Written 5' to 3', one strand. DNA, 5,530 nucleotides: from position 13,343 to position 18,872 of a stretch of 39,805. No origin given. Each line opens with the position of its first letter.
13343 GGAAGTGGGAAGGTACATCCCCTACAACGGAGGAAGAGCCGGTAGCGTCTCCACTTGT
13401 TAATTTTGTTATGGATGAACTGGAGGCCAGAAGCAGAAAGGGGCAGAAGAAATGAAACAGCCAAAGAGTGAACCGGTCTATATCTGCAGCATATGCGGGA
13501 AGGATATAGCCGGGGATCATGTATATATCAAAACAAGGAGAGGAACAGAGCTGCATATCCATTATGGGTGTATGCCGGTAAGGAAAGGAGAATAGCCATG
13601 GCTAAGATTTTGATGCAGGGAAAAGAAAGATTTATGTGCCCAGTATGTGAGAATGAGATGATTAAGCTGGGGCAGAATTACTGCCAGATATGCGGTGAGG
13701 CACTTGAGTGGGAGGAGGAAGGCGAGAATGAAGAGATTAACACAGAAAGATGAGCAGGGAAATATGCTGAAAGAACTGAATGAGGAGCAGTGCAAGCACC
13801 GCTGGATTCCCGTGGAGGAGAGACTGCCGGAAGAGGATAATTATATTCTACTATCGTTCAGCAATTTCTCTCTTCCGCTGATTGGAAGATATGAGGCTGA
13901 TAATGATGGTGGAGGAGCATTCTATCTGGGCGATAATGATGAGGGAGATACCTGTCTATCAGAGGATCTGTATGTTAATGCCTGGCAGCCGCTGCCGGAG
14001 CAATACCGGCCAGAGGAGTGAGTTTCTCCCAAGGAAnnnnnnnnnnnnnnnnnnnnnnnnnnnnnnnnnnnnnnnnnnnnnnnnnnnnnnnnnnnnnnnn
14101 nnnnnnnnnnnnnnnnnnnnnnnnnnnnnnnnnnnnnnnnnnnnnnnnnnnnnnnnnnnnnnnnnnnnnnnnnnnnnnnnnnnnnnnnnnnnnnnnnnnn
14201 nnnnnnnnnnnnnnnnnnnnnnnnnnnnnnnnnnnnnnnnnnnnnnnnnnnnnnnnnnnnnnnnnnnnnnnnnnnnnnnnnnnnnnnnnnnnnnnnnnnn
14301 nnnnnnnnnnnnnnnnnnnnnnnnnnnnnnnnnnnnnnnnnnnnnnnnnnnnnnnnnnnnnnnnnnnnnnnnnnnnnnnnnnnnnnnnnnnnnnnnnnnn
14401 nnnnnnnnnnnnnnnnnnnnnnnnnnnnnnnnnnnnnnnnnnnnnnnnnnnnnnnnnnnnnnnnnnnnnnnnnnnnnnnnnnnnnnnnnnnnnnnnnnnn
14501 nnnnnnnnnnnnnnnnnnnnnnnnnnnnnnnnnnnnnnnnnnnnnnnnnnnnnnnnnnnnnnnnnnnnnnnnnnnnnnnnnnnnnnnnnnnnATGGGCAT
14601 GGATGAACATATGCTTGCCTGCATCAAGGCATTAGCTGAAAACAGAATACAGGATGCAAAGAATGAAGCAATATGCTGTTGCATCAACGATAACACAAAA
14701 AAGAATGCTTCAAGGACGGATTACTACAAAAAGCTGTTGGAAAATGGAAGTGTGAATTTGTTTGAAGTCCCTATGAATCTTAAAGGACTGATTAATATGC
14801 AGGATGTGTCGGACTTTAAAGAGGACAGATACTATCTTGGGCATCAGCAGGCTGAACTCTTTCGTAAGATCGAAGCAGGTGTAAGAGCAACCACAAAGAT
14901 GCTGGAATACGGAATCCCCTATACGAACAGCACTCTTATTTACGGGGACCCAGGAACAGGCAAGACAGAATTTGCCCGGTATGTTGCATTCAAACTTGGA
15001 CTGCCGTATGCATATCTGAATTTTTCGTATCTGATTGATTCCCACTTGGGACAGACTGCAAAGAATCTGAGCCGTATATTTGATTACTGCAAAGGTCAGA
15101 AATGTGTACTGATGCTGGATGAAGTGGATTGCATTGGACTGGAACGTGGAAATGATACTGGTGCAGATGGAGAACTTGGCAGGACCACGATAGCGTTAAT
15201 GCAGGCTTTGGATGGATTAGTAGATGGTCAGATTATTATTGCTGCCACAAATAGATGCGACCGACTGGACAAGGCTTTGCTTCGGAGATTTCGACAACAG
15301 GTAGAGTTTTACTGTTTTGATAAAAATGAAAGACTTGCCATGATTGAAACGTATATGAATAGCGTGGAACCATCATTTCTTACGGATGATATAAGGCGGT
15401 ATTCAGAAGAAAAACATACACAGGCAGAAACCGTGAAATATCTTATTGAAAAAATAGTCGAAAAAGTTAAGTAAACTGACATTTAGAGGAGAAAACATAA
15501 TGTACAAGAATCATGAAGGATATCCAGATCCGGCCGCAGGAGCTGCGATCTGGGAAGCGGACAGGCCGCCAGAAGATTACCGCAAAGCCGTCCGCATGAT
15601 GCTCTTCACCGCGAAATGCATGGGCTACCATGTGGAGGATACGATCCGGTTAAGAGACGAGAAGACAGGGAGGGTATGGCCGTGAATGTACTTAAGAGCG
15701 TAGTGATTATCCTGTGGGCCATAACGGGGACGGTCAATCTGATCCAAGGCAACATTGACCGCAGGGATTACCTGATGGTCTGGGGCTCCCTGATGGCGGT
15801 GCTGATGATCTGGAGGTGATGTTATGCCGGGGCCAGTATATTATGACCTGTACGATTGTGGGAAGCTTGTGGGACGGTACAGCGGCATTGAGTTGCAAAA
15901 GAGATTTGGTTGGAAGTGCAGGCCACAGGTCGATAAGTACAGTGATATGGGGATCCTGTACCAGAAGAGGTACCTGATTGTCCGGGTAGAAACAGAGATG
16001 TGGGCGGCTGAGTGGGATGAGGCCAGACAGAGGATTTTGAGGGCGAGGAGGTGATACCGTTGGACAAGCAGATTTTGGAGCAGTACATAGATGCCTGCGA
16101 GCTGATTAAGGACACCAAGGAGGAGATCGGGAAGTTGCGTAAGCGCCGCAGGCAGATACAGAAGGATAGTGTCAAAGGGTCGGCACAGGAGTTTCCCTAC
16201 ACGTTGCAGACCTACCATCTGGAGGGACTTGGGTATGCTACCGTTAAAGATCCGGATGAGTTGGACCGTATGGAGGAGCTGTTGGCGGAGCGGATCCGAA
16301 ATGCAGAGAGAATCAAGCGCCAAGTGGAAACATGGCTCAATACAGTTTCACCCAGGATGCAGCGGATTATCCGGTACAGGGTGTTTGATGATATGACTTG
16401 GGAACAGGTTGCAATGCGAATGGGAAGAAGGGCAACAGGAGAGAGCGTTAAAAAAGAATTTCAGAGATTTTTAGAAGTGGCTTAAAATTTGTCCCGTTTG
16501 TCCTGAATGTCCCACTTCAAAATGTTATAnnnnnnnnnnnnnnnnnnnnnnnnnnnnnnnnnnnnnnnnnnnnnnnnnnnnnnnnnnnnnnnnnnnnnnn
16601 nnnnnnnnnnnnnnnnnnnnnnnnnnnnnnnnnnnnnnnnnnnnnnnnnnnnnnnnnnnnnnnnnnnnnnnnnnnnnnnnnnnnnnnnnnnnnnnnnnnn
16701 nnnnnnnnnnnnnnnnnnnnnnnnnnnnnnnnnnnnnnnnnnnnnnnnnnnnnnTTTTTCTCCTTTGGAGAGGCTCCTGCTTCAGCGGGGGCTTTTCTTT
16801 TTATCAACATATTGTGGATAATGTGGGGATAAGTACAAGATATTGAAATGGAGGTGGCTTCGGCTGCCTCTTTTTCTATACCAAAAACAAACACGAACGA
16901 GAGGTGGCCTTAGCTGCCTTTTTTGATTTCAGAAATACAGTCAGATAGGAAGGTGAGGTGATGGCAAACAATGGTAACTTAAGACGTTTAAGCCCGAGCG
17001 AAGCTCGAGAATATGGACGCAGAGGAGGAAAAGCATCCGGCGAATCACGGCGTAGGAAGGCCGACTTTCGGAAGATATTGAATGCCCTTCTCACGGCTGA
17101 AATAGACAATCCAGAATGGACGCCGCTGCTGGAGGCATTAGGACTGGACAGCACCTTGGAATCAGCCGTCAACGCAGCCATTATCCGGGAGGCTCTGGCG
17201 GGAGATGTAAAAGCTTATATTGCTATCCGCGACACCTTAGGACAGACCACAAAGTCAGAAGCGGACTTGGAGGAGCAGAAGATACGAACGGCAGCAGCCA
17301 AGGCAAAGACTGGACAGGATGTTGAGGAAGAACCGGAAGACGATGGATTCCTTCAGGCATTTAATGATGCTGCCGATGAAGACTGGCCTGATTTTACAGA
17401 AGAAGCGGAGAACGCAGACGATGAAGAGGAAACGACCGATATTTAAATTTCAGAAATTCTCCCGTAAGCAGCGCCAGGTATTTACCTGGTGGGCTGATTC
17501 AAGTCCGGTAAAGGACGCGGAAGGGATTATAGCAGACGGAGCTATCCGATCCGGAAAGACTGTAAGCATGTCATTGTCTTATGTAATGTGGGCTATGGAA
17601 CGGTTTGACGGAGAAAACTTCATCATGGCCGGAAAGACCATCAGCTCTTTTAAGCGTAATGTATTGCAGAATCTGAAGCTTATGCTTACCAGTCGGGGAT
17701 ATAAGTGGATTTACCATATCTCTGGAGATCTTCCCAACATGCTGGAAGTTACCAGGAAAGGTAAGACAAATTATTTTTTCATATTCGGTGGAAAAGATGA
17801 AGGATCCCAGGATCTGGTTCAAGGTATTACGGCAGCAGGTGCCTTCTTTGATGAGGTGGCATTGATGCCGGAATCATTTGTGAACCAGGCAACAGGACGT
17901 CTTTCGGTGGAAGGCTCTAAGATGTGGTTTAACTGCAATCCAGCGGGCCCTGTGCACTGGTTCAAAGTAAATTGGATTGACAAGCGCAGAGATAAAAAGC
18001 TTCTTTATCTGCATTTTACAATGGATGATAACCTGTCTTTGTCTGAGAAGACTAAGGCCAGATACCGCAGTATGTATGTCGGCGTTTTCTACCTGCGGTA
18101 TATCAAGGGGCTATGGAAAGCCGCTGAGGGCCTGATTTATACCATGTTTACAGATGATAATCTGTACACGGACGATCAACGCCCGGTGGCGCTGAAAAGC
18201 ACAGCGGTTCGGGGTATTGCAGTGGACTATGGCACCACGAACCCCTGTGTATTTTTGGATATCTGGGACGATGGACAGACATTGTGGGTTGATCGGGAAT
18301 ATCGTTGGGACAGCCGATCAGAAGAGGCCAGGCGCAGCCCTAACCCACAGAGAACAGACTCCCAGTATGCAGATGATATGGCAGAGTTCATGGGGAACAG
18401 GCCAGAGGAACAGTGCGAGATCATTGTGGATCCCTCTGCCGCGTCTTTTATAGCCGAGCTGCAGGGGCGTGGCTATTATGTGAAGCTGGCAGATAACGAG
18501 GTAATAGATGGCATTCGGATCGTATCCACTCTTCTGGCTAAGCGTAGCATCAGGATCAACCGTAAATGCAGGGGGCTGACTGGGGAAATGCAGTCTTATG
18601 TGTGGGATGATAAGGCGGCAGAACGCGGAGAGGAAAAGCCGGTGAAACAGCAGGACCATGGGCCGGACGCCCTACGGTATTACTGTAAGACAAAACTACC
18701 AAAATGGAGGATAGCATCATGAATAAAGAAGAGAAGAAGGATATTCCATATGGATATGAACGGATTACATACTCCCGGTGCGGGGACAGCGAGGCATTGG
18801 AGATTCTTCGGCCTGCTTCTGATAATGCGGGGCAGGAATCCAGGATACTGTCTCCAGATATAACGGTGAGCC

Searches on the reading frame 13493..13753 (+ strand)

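Call 32: search_protein_families(library=phrogs, proteins=[window:13493-13753:+], max_evalue=0.001)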
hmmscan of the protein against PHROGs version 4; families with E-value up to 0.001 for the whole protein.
window:13493-13753:+ (86 aa): 4 families
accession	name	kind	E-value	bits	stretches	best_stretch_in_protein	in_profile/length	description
phrog_10714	-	unknown function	4.2e-06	28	1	43-76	70-104/109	-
phrog_22274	-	unknown function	2.7e-05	25.7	1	46-84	11-46/81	-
phrog_19315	-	unknown function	4.8e-05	23.5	1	40-72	252-284/348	-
phrog_9188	-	unknown function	9.8e-05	23.5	1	33-72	26-65/70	-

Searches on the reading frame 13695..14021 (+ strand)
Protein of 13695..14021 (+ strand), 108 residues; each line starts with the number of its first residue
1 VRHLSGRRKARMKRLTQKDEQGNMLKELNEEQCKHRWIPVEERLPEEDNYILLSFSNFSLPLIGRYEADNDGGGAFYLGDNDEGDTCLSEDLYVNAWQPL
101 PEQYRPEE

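Call 32: search_protein_families(library=phrogs, proteins=[window:13695-14021:+], max_evalue=0.001)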
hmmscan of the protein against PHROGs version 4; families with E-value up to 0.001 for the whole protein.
window:13695-14021:+ (108 aa): 3 families
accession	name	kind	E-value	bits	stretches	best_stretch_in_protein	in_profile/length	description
phrog_15198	-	unknown function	1.3e-12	49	1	23-107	71-156/159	-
phrog_924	-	unknown function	3e-11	44.4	1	23-106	79-152/267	-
phrog_7704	-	unknown function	0.00019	22.4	1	27-103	99-168/173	-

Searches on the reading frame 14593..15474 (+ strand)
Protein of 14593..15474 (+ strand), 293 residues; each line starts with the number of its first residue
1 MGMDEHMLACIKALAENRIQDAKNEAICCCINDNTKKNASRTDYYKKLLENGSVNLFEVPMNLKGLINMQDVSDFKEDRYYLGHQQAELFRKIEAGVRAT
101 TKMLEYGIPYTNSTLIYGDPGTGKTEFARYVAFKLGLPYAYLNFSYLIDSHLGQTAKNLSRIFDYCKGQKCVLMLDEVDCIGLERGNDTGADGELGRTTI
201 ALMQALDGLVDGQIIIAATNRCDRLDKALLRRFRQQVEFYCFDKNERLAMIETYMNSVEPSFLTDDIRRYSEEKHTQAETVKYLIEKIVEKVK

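Call 9: search_protein_families(library=pfam, proteins=[window:14593-15474:+], max_evalue=0.01)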
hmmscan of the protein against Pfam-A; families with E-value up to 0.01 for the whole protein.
window:14593-15474:+ (293 aa): 7 families
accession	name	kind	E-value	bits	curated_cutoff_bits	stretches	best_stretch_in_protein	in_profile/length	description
PF00004.35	AAA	-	8.3e-27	94.7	21.2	1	115-239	2-129/131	ATPase family associated with various cellular activities (AAA)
PF07728.20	AAA_5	-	3.9e-05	24.1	22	1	114-145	2-34/139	AAA domain (dynein-related subfamily)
PF00910.28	RNA_helicase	-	0.00022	22.1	21.5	0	115-176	2-57/105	RNA helicase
PF06745.19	ATPase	-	0.00048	20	26.6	1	96-128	4-36/231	KaiC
PF20720.3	nSTAND3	-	0.0015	18.7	27.2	0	112-135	18-41/155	Novel STAND NTPase 3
PF13401.12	AAA_22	-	0.0016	19.2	27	0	112-132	6-26/130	AAA domain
PF13191.12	AAA_16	-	0.0071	17.3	32.6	0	111-136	24-49/167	AAA ATPase domain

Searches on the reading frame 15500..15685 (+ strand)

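Call 32: search_protein_families(library=phrogs, proteins=[window:15500-15685:+], max_evalue=0.001)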
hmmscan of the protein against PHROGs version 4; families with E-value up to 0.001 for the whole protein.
window:15500-15685:+ (61 aa): 2 families
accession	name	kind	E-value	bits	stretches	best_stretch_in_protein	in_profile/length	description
phrog_6568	-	unknown function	2.8e-15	57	1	1-60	6-68/69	-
phrog_19011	-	unknown function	0.00058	20.7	0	1-27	1-26/99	-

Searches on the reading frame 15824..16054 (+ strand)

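Call 32: search_protein_families(library=phrogs, proteins=[window:15824-16054:+], max_evalue=0.001)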
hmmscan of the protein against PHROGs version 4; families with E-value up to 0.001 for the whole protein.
window:15824-16054:+ (76 aa): 1 family
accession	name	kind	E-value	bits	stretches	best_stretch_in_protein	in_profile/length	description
phrog_25231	-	unknown function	9e-12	46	1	4-74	3-78/83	-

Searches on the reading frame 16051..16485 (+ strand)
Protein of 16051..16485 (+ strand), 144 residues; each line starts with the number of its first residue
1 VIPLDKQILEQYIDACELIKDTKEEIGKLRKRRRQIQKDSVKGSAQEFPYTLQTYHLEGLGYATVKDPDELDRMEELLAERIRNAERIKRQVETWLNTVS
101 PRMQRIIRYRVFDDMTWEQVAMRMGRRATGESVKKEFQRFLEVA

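Call 8: search_protein_families(library=pfam, proteins=[window:16051-16485:+], max_evalue=0.01)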
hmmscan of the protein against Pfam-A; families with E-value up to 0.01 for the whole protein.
window:16051-16485:+ (144 aa): 3 families
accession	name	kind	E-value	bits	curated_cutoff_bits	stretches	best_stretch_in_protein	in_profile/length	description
PF04545.22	Sigma70_r4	-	0.00027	20.8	24.1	1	95-125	1-31/50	Sigma-70, region 4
PF05263.17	DUF722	-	0.001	19.7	29.8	1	80-137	63-125/134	Protein of unknown function (DUF722)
PF08281.18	Sigma70_r4_2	-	0.0047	17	25.7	0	91-126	3-38/54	Sigma-70, region 4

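Call 32: search_protein_families(library=phrogs, proteins=[window:16051-16485:+], max_evalue=0.001)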
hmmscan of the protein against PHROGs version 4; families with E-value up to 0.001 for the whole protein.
window:16051-16485:+ (144 aa): 3 families
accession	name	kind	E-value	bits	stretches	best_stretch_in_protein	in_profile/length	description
phrog_36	-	transcription regulation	1.8e-16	61.4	1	6-126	57-167/220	transcriptional regulator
phrog_2198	-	transcription regulation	8.9e-07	30.1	1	81-140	64-121/133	Alt-like transcription activator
phrog_11138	-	unknown function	7.2e-06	27.4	1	19-140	28-131/142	-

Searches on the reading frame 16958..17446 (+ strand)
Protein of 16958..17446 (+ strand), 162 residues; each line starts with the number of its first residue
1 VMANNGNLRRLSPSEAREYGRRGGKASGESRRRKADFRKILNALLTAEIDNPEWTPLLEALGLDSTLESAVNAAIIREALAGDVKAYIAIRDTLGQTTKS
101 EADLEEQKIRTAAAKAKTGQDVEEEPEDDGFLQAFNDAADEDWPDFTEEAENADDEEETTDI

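Call 89: search_protein_families(library=phrogs, proteins=[window:16958-17446:+], max_evalue=0.00001)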
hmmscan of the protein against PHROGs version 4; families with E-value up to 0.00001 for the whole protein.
window:16958-17446:+ (162 aa): 1 family
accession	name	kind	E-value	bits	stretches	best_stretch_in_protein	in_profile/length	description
phrog_2412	-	unknown function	1.2e-35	123.8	1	3-143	2-148/150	-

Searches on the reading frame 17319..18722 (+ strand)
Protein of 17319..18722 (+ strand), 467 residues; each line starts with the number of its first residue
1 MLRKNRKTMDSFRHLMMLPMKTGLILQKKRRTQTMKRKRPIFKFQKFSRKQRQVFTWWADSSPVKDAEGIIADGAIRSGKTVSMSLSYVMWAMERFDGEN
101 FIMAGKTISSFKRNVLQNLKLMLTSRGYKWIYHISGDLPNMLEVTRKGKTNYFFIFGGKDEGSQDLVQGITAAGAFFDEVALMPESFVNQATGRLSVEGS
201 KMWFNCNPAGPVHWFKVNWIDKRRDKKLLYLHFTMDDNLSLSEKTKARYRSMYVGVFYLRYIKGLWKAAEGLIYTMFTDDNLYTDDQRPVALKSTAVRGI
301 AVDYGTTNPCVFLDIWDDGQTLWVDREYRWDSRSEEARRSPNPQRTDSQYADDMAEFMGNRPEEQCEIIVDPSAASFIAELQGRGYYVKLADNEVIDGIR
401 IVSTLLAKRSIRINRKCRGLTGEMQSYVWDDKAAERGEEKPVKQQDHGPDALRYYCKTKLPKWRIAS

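Call 89: search_protein_families(library=phrogs, proteins=[window:17319-18722:+], max_evalue=0.00001)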
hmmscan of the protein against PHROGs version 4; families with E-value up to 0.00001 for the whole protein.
window:17319-18722:+ (467 aa): 6 families
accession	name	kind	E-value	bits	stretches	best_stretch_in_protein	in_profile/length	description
phrog_2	-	head and packaging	3.3e-44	152.8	1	30-456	256-589/807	terminase large subunit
phrog_10250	-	head and packaging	4.5e-33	115.9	1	249-462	1-218/228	terminase large subunit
phrog_6672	-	head and packaging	6e-16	59.3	1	350-462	19-132/145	terminase large subunit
phrog_5653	-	head and packaging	3.8e-14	53.9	1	265-457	2-178/199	terminase large subunit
phrog_3717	-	head and packaging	2.2e-08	34.9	1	73-296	29-254/277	terminase large subunit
phrog_979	-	head and packaging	1.3e-06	28.4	1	24-253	133-356/642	terminase large subunit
